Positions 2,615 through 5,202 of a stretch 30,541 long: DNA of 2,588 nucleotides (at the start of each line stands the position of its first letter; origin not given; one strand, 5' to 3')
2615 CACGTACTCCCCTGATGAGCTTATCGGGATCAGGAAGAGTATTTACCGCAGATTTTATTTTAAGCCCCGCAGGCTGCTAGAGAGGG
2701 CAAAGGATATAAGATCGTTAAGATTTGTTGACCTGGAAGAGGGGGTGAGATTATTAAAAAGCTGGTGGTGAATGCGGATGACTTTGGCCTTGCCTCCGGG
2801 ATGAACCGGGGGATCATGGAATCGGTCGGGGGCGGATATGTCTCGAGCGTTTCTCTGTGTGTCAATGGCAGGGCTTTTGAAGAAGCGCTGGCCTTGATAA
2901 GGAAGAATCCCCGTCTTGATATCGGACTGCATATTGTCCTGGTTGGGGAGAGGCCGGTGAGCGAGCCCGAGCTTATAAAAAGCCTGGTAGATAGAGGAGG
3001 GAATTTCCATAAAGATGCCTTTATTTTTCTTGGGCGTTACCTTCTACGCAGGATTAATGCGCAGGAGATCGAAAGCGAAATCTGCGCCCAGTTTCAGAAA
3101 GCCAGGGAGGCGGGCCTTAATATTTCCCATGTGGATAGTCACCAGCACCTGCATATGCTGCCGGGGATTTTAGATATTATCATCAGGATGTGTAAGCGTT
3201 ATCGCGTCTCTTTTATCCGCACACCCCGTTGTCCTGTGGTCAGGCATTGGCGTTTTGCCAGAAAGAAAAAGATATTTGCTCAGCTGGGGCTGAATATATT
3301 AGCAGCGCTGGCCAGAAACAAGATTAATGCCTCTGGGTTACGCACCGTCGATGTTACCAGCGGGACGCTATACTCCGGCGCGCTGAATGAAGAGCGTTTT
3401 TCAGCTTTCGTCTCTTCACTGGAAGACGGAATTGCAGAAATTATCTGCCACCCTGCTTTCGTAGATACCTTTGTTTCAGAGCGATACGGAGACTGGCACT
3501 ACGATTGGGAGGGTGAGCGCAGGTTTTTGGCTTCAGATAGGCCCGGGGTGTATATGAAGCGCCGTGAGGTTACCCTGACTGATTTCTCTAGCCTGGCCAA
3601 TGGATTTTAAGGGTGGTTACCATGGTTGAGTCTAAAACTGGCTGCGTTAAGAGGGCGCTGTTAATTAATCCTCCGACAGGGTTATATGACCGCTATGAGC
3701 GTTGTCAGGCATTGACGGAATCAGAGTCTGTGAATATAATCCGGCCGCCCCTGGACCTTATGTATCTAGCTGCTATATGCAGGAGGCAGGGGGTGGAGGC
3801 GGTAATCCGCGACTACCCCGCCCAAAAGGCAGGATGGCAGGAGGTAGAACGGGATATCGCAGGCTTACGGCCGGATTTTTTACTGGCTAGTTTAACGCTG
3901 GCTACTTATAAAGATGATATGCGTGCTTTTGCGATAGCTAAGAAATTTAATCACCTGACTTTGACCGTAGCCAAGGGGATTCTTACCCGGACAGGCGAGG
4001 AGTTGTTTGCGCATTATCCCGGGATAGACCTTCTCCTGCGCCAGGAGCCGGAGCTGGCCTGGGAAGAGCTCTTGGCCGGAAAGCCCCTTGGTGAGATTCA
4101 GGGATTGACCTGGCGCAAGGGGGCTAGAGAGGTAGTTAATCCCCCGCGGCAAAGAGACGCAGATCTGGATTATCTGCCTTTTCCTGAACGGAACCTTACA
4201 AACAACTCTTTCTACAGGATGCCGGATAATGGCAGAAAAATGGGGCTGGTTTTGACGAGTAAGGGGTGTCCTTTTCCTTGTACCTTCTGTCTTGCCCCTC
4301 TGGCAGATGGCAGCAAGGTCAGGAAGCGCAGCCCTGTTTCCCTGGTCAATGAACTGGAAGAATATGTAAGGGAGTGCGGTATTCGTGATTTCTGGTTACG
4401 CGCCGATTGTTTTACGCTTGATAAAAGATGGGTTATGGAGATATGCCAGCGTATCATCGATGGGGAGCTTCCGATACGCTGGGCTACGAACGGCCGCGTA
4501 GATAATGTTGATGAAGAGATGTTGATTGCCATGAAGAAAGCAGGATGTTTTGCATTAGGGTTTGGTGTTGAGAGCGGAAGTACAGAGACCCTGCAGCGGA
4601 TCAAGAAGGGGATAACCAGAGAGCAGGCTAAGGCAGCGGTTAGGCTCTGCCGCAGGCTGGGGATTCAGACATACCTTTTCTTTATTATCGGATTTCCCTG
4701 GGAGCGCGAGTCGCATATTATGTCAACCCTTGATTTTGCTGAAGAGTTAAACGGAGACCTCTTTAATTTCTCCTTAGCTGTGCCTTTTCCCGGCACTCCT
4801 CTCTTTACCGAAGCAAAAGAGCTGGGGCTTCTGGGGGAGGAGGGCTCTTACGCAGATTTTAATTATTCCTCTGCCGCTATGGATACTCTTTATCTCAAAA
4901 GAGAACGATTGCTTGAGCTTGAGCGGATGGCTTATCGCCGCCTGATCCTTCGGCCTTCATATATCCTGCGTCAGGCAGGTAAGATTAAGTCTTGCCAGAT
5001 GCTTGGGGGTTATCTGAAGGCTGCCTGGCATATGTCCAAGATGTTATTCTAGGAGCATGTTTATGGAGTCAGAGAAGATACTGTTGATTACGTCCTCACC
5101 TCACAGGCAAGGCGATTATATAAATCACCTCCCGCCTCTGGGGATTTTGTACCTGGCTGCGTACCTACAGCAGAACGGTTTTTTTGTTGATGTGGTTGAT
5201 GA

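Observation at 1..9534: GT2 - YdjC deacetylase - GT-C core resembling amino-sugar lipid-modification pathways, with three B12 radical SAMs and a methyltransferase inserted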

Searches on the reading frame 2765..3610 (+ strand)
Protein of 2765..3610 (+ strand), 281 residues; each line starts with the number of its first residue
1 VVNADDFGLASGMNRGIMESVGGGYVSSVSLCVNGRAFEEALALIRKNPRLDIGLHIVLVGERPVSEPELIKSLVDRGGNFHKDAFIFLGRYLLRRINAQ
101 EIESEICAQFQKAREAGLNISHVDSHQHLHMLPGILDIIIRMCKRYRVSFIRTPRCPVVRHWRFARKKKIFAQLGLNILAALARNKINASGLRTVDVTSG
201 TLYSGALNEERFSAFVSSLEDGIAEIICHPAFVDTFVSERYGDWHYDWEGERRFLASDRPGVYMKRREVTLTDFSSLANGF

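Call 3: search_protein_families(library=pfam, proteins=[window:2765-3610:+], max_evalue=0.001)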
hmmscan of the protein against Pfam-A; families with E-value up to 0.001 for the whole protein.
window:2765-3610:+ (281 aa): 1 family
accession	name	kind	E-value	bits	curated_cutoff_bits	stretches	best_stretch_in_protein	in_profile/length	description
PF04794.17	YdjC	-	1.5e-63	215.6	29.7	1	1-259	3-259/266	YdjC-like protein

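Call 6: search_protein_families(library=ncbifam, proteins=[window:2765-3610:+], max_evalue=0.001)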
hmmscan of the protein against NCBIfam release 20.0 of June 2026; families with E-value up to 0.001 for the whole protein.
window:2765-3610:+ (281 aa): 3 families
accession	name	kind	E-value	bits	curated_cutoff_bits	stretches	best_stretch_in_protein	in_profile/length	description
TIGR03473.1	HpnK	hypoth_equivalog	4e-54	183.8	232.6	1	2-277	6-281/283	hopanoid biosynthesis-associated protein HpnK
NF002559.0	PRK02134.1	equivalog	2.9e-44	151.5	227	1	1-276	6-248/249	chitin disaccharide deacetylase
NF052308.1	CarbhyDeactlThm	equivalog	3.5e-10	39.7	400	1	50-153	53-154/265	carbohydrate deacetylase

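Call 59: search_dna_similar(query=window:2765-3610:+, collection=plasmids, mode=protein, max_rows=40, max_evalue=1e-8)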
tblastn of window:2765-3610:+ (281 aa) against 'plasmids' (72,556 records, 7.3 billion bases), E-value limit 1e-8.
Records with a match: 56; places in all: 61; records where one place covers at least 80% of the query: 55.
Best place of each record, by identity: <60% 56.
By first word of the organism name: Rahnella 11; Mycetohabitans 9; Clostridium 6; Enterococcus 5; Klebsiella 4; Escherichia 4; Listeria 3; Burkholderia 2; Bacillus 2; Proteus 2; and 8 more.
By predicted mobility (MOB-suite, as given by PLSDB): non-mobilizable 52; mobilizable 3; conjugative 1.
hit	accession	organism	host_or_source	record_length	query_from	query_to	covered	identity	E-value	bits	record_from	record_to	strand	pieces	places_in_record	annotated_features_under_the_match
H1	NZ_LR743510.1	Methylobacterium bullatum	-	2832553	1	255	91%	31.4%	5e-20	97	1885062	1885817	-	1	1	none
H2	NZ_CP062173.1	Mycetohabitans rhizoxinica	Rhizopus microsporus,bacterial ...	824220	1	231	82%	32.8%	1e-19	96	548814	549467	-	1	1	hpnK: hopanoid biosynthesis-associated protein HpnK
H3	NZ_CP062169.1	Mycetohabitans endofungorum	Rhizopus microsporus,bacterial ...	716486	1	231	82%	32.3%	1e-21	101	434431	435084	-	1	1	hpnK: hopanoid biosynthesis-associated protein HpnK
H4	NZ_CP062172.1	Mycetohabitans rhizoxinica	Rhizopus microsporus,bacterial ...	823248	1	231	82%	32.3%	1e-19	96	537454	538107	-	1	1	hpnK: hopanoid biosynthesis-associated protein HpnK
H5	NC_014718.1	Mycetohabitans rhizoxinica HKI 454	-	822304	1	231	82%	32.3%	1e-19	96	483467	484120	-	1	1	hpnK: hopanoid biosynthesis-associated protein HpnK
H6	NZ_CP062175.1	Mycetohabitans rhizoxinica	Rhizopus microsporus,bacterial culture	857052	1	231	82%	32.3%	1e-19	96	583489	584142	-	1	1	hpnK: hopanoid biosynthesis-associated protein HpnK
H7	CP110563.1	Klebsiella pneumoniae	-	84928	1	237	84%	31.2%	3e-16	86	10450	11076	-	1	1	chbG: chitin disaccharide deacetylase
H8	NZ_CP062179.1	Mycetohabitans endofungorum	Rhizopus microsporus,bacterial ...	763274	1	231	82%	31.9%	3e-21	100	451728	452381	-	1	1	hpnK: hopanoid biosynthesis-associated protein HpnK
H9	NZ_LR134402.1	Listeria monocytogenes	Homo sapiens,Vein blood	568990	1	277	99%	26.5%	1e-16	87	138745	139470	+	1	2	chbG: chitin disaccharide deacetylase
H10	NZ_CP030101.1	Listeria monocytogenes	Environment,water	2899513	1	277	99%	26.5%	1e-16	87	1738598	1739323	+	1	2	none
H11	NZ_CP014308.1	Burkholderia sp. PAMC 26561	single cell,lichen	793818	1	234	83%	31.1%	2e-19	95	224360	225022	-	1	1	hpnK: hopanoid biosynthesis-associated protein HpnK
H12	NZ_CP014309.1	Burkholderia sp. PAMC 26561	single cell,lichen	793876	1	234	83%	31.1%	2e-19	95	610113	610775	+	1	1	hpnK: hopanoid biosynthesis-associated protein HpnK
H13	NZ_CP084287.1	Caballeronia zhejiangensis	Anasa tristis,Cell culture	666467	1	246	88%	29.5%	6e-20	97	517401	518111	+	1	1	hpnK: hopanoid biosynthesis-associated protein HpnK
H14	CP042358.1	Rahnella aquatilis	hyacinth,plant,hyacinth bulb, basal ...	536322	1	241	86%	30.0%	3e-13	77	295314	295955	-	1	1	chbG: chitin disaccharide deacetylase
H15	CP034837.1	Rahnella aquatilis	Food spoilage microflora,food/cold ...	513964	1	241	86%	29.8%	4e-14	79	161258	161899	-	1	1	chbG: chitin disaccharide deacetylase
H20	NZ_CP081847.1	Enterococcus raffinosus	Homo sapiens,feces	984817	1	237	84%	30.1%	1e-21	101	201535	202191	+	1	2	carbohydrate deacetylase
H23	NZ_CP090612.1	Escherichia coli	pig,lung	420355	1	239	85%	29.8%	2e-17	89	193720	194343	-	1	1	chbG: chitin disaccharide deacetylase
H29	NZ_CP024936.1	Paraburkholderia graminis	soil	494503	1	231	82%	30.7%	1e-22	104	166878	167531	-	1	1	hpnK: hopanoid biosynthesis-associated protein HpnK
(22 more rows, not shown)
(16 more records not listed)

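Call 60: get_annotated_region(hit=H3, flank=6000)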
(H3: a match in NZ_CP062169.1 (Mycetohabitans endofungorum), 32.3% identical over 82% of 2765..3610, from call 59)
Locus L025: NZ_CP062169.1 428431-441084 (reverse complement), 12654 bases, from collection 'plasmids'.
description: Mycetohabitans endofungorum strain B60 plasmid megaplasmid, complete sequence
organism: Mycetohabitans endofungorum (NCBI taxid 417203)
taxonomy: Bacteria; Pseudomonadota; Betaproteobacteria; Burkholderiales; Burkholderiaceae; Mycetohabitans; Mycetohabitans endofungorum
host: -; source: Rhizopus microsporus,bacterial culture,corn; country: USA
typing (MOB-suite, as given by PLSDB): non-mobilizable
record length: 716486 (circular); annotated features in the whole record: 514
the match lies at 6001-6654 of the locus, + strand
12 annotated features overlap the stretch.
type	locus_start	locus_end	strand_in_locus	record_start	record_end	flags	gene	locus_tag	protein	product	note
CDS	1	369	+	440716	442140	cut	-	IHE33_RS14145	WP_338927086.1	F-box protein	-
CDS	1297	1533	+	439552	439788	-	vapB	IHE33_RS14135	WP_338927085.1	type II toxin-antitoxin system VapB family antitoxin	-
CDS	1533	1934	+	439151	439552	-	-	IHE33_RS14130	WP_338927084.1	type II toxin-antitoxin system VapC family toxin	-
CDS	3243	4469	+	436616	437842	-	hpnI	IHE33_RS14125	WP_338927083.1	bacteriohopanetetrol glucosamine biosynthesis glycosyltransferase HpnI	-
CDS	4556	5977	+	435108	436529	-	hpnJ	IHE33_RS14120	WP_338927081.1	hopanoid biosynthesis associated radical SAM protein HpnJ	-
CDS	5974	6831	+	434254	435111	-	hpnK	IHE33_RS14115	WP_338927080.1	hopanoid biosynthesis-associated protein HpnK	GO:0005975 - carbohydrate metabolic process [Evidence IEA]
CDS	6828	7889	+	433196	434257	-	-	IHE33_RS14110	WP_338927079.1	lysylphosphatidylglycerol synthase domain-containing protein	-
CDS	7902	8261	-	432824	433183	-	-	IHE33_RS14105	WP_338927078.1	DUF3564 family protein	-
CDS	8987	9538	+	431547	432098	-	-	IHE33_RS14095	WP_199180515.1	NADPH-dependent FMN reductase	-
CDS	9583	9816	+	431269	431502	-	-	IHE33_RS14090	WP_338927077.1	hypothetical protein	-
CDS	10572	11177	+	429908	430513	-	-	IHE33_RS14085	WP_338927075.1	hypothetical protein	-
CDS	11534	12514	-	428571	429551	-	pip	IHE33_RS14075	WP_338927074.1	prolyl aminopeptidase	GO:0030163 - protein catabolic process [Evidence IEA]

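Call 61: get_annotated_region(hit=H29, flank=400)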
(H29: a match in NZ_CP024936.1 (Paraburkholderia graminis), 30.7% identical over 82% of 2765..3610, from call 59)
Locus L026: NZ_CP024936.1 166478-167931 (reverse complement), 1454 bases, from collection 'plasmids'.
description: Paraburkholderia graminis strain PHS1 plasmid pPHS1_P, complete sequence
organism: Paraburkholderia graminis (NCBI taxid 60548)
taxonomy: Bacteria; Pseudomonadota; Betaproteobacteria; Burkholderiales; Burkholderiaceae; Paraburkholderia; Paraburkholderia graminis
host: -; source: soil; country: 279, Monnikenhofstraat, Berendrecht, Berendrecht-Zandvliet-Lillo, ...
typing (MOB-suite, as given by PLSDB): conjugative; relaxase MOBP; mating-pair formation MPF_F
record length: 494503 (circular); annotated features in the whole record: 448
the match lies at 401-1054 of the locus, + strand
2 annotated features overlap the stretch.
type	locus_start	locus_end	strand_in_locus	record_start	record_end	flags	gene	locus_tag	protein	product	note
CDS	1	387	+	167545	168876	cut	hpnI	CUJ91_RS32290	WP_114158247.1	bacteriohopanetetrol glucosamine biosynthesis glycosyltransferase HpnI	-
CDS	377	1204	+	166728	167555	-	hpnK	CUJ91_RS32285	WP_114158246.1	hopanoid biosynthesis-associated protein HpnK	GO:0005975 - carbohydrate metabolic process [Evidence IEA]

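Call 62: get_annotated_region(hit=H1, flank=400)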
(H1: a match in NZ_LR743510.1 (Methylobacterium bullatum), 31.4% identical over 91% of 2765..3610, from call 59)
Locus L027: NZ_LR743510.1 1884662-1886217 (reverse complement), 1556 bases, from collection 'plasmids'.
description: Methylobacterium bullatum isolate mbul2 plasmid 1
organism: Methylobacterium bullatum (NCBI taxid 570505)
taxonomy: Bacteria; Pseudomonadota; Alphaproteobacteria; Hyphomicrobiales; Methylobacteriaceae; Methylobacterium; Methylobacterium bullatum
host: -; source: -; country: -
typing (MOB-suite, as given by PLSDB): non-mobilizable
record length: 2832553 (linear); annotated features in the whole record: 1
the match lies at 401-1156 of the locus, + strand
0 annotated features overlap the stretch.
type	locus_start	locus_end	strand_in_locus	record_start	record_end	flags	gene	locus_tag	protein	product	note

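Call 63: get_annotated_region(hit=H23, flank=400)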
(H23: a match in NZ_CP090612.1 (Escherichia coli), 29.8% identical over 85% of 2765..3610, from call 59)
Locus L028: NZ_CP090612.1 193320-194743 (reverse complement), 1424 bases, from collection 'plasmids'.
description: Escherichia coli isolate DCE7 plasmid pDCE7-1, complete sequence
organism: Escherichia coli (NCBI taxid 562)
taxonomy: Bacteria; Pseudomonadota; Gammaproteobacteria; Enterobacterales; Enterobacteriaceae; Escherichia; Escherichia coli
host: -; source: pig,lung; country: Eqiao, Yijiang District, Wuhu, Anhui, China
typing (MOB-suite, as given by PLSDB): non-mobilizable
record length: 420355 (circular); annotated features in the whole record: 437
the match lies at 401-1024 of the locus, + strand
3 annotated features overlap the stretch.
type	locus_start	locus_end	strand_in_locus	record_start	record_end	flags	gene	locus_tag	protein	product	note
CDS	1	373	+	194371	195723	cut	celF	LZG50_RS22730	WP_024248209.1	6-phospho-beta-glucosidase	-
CDS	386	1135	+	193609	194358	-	chbG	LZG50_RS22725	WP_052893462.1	chitin disaccharide deacetylase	GO:0000272 - polysaccharide catabolic process [Evidence IEA]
CDS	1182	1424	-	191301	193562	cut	katE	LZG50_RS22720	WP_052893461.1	catalase HPII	GO:0006979 - response to oxidative stress [Evidence IEA]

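Call 64: get_annotated_region(hit=H9, flank=400)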
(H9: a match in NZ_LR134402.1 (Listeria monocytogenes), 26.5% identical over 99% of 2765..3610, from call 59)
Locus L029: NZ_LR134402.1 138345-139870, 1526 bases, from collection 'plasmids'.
description: Listeria monocytogenes strain NCTC7974 plasmid 5, complete sequence
organism: Listeria monocytogenes (NCBI taxid 1639)
taxonomy: Bacteria; Bacillota; Bacilli; Bacillales; Listeriaceae; Listeria; Listeria monocytogenes
host: -; source: Homo sapiens,Vein blood; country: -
typing (MOB-suite, as given by PLSDB): non-mobilizable
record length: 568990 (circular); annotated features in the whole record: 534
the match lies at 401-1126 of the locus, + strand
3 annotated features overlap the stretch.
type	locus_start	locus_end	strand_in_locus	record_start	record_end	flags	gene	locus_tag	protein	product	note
CDS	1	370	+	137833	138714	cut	ispE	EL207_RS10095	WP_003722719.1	4-(cytidine 5'-diphospho)-2-C-methyl-D-erythritol kinase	GO:0016114 - terpenoid biosynthetic process [Evidence IEA]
CDS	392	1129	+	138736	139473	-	chbG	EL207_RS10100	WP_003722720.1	chitin disaccharide deacetylase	GO:0000272 - polysaccharide catabolic process [Evidence IEA]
CDS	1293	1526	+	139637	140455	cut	purR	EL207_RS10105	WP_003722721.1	pur operon repressor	GO:0045892 - negative regulation of DNA-templated transcription [Evidence IEA]; GO:0045982 - negative regulation of ...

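Call 65: get_annotated_region(hit=H20, flank=400)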
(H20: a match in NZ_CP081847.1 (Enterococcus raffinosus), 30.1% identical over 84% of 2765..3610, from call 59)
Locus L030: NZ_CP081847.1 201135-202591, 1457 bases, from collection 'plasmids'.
description: Enterococcus raffinosus strain CX012922 plasmid pCX012922, complete sequence
organism: Enterococcus raffinosus (NCBI taxid 71452)
taxonomy: Bacteria; Bacillota; Bacilli; Lactobacillales; Enterococcaceae; Enterococcus; Enterococcus raffinosus
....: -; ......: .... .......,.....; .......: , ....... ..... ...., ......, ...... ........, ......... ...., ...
typing (MOB-suite, as given by PLSDB): non-mobilizable
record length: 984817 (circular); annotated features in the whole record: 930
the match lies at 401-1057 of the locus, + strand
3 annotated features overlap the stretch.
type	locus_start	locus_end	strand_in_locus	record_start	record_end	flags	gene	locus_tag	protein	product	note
CDS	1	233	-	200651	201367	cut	-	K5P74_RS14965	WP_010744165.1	SIS domain-containing protein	GO:1901135 - carbohydrate derivative metabolic process [Evidence IEA]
CDS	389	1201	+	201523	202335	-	-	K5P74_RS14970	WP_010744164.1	carbohydrate deacetylase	-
CDS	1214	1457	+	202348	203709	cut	-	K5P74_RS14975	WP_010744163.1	hypothetical protein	-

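Call 90: search_solved_structures(query=window:2765-3610:+, max_evalue=0.001)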
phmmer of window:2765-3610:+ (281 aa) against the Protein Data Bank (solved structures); distinct sequences matched with E-value up to 0.001: 4.
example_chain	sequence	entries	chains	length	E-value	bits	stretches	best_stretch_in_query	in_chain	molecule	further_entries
7vi8_A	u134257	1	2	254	9.8e-21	77.2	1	1-145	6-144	Chitooligosaccharide deacetylase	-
2i5i_A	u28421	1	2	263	1.1e-17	67.2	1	2-152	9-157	UPF0249 protein EF_3048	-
8jqe_A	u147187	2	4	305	7.9e-15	57.8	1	2-151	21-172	YdjC family protein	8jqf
2e67_A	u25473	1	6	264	2.2e-06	30.1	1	52-148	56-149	Hypothetical protein TTHB029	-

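Call 98: get_annotated_region(hit=H11, flank=4000)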
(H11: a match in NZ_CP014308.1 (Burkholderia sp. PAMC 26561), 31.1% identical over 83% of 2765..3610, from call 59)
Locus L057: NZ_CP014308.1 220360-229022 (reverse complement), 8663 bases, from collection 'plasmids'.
description: Burkholderia sp. PAMC 26561 plasmid unnamed1, complete sequence
organism: Burkholderia sp. PAMC 26561 (NCBI taxid 1795043)
taxonomy: Bacteria; Pseudomonadota; Betaproteobacteria; Burkholderiales; Burkholderiaceae; Burkholderia; Burkholderia sp. PAMC 26561
host: -; source: single cell,lichen; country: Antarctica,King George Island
typing (MOB-suite, as given by PLSDB): non-mobilizable
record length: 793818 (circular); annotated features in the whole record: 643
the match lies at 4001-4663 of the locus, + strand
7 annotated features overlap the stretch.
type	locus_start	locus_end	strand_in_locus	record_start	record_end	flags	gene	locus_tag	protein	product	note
CDS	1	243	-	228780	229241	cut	-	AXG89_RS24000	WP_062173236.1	hypothetical protein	-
CDS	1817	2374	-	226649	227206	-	-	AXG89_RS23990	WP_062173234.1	cytochrome b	GO:0022904 - respiratory electron transport chain [Evidence IEA]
CDS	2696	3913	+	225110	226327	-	hpnI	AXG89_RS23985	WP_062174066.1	bacteriohopanetetrol glucosamine biosynthesis glycosyltransferase HpnI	-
CDS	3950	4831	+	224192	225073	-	hpnK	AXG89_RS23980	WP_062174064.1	hopanoid biosynthesis-associated protein HpnK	GO:0005975 - carbohydrate metabolic process [Evidence IEA]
CDS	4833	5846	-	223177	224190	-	-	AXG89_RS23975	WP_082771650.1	lysylphosphatidylglycerol synthase domain-containing protein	-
CDS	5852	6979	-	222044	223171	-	hpnI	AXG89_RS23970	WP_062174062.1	bacteriohopanetetrol glucosamine biosynthesis glycosyltransferase HpnI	-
CDS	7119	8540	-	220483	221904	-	hpnJ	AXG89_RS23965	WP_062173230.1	hopanoid biosynthesis associated radical SAM protein HpnJ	-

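Call 99: get_annotated_region(hit=H1, flank=5000)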
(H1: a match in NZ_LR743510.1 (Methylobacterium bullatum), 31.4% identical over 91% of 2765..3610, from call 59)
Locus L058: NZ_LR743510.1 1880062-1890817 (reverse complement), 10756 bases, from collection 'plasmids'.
description: Methylobacterium bullatum isolate mbul2 plasmid 1
organism: Methylobacterium bullatum (NCBI taxid 570505)
taxonomy: Bacteria; Pseudomonadota; Alphaproteobacteria; Hyphomicrobiales; Methylobacteriaceae; Methylobacterium; Methylobacterium bullatum
host: -; source: -; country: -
typing (MOB-suite, as given by PLSDB): non-mobilizable
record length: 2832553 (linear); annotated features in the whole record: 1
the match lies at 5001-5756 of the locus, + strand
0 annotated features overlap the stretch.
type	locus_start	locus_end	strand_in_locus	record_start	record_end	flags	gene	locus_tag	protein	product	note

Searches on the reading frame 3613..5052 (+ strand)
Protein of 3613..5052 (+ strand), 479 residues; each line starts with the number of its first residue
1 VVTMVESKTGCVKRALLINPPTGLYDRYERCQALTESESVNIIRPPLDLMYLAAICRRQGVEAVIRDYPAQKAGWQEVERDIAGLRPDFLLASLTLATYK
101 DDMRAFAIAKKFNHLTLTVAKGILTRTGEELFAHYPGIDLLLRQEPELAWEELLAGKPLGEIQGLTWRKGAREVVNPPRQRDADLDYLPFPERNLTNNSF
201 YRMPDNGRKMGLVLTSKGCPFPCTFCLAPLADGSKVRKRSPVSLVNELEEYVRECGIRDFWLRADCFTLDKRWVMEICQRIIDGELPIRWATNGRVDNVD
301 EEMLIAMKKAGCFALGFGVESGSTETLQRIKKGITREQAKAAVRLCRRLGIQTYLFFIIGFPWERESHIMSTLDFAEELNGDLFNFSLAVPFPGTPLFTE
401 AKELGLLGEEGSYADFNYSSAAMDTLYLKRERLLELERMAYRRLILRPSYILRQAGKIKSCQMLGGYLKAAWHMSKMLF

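Call 3: search_protein_families(library=pfam, proteins=[window:3613-5052:+], max_evalue=0.001)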
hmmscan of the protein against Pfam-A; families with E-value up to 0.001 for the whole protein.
window:3613-5052:+ (479 aa): 2 families
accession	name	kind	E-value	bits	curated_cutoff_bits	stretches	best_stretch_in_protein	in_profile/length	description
PF04055.27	Radical_SAM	-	5.9e-23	82.3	29.5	1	215-376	3-166/166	Radical SAM superfamily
PF02310.24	B12-binding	-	4.5e-07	30.2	32.1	1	45-153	13-120/121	B12 binding domain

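Call 6: search_protein_families(library=ncbifam, proteins=[window:3613-5052:+], max_evalue=0.001)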
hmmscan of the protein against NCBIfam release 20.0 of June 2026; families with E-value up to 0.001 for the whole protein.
window:3613-5052:+ (479 aa): 31 families (the best 25 are shown)
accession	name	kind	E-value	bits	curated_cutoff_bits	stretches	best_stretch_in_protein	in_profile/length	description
TIGR03471.1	HpnJ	equivalog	1e-54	186.2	577.6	1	67-464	51-453/472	hopanoid biosynthesis associated radical SAM protein HpnJ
TIGR02026.1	BchE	equivalog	7.5e-41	140.5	481.35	1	44-464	20-449/497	magnesium-protoporphyrin IX monomethyl ester anaerobic oxidative cyclase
NF050148.1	rSAM_ApyD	equivalog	1.1e-39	136.4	750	1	129-403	118-395/645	RiPP biosynthesis radical SAM protein ApyD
NF033070.1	rSAM_AprD4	equivalog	3.7e-39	134.9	500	1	13-433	6-420/456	AprD4 family radical SAM diol-dehydratase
TIGR04479.1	bcpD_PhpK_rSAM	subfamily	1.6e-32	112.6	600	1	192-421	225-453/504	PhpK family radical SAM P-methyltransferase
TIGR04014.1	B12_SAM_MJ_0865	equivalog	8.3e-29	100.6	360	1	76-403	28-360/434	methyl-coenzyme M reductase glutamine C-methyltransferase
TIGR04072.2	rSAM_ladder_B12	equivalog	2e-27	95.9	360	1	209-430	179-402/443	lipid biosynthesis B12-binding/radical SAM protein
NF038361.1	rSAM_Sden_1168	equivalog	1.5e-26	93.1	575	1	135-415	196-488/560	Sden_1168 family B12-binding radical SAM P-methyltransferase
TIGR04385.1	B12_rSAM_cofa1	equivalog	3.6e-24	85.8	450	1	46-378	20-363/438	B12 lower ligand biosynthesis radical SAM protein BzaD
TIGR04013.1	B12_SAM_MJ_1487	hypoth_equivalog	3.2e-19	69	251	2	314-400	268-356/382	TIGR04013 family B12-binding domain/radical SAM domain-containing protein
TIGR03975.1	rSAM_ocin_1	subfamily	6e-17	61.4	281.85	1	126-368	170-419/606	RiPP maturation radical SAM C-methyltransferase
TIGR04295.1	B12_rSAM_oligo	hypoth_equivalog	3.6e-16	58.9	400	1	46-333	25-315/422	TIGR04295 family B12-binding domain-containing radical SAM protein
NF045585.1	rSAM_slr0320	equivalog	5.3e-16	58.2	775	1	203-349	229-377/511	photosystem II high light acclimation radical SAM protein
TIGR04367.1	HpnR_B12_rSAM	equivalog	5.3e-16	58.2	650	1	45-404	21-377/490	hopanoid C-3 methylase HpnR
NF033712.0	B12_rSAM_KedN5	subfamily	2e-12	46.2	700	1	61-450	37-443/624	KedN5 family methylcobalamin-dependent radical SAM C-methyltransferase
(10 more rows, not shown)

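Call 84: search_solved_structures(query=window:3613-5052:+, max_evalue=0.001)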
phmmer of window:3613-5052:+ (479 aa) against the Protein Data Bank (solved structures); distinct sequences matched with E-value up to 0.001: 10.
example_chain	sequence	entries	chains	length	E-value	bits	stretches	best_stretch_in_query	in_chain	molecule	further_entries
6fd2_B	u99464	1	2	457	2.1e-32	115.5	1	183-426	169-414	Putative apramycin biosynthetic oxidoreductase 4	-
9ccb_A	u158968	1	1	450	1.7e-20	76.2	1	137-404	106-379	Radical SAM core domain-containing protein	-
6wte_A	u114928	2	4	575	1.7e-12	49.9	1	195-403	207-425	B12-binding domain-containing protein | Tryptophan-C2-methyltransferase containing B12-binding domain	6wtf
7kdx_A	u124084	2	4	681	5.6e-10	41.5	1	85-399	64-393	Methyltransferase TokK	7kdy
5ul2_A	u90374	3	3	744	4.6e-06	28.6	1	117-378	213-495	OxsB protein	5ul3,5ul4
2qgq_A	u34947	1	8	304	1.1e-05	27.4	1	211-395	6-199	Protein TM_1862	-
4jc0_A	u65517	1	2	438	1.1e-05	27.3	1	207-390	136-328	Ribosomal protein S12 methylthiotransferase RimO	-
9n1b_A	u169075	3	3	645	6.1e-05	24.9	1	158-264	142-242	Radical SAM protein | Radical SAM enzyme CysS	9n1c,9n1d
7mjv_A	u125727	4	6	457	0.00073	21.4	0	210-387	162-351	tRNA-2-methylthio-N(6)-dimethylallyladenosine synthase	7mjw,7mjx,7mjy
7mjz_A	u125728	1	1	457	0.00076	21.3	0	210-387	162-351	tRNA-2-methylthio-N(6)-dimethylallyladenosine synthase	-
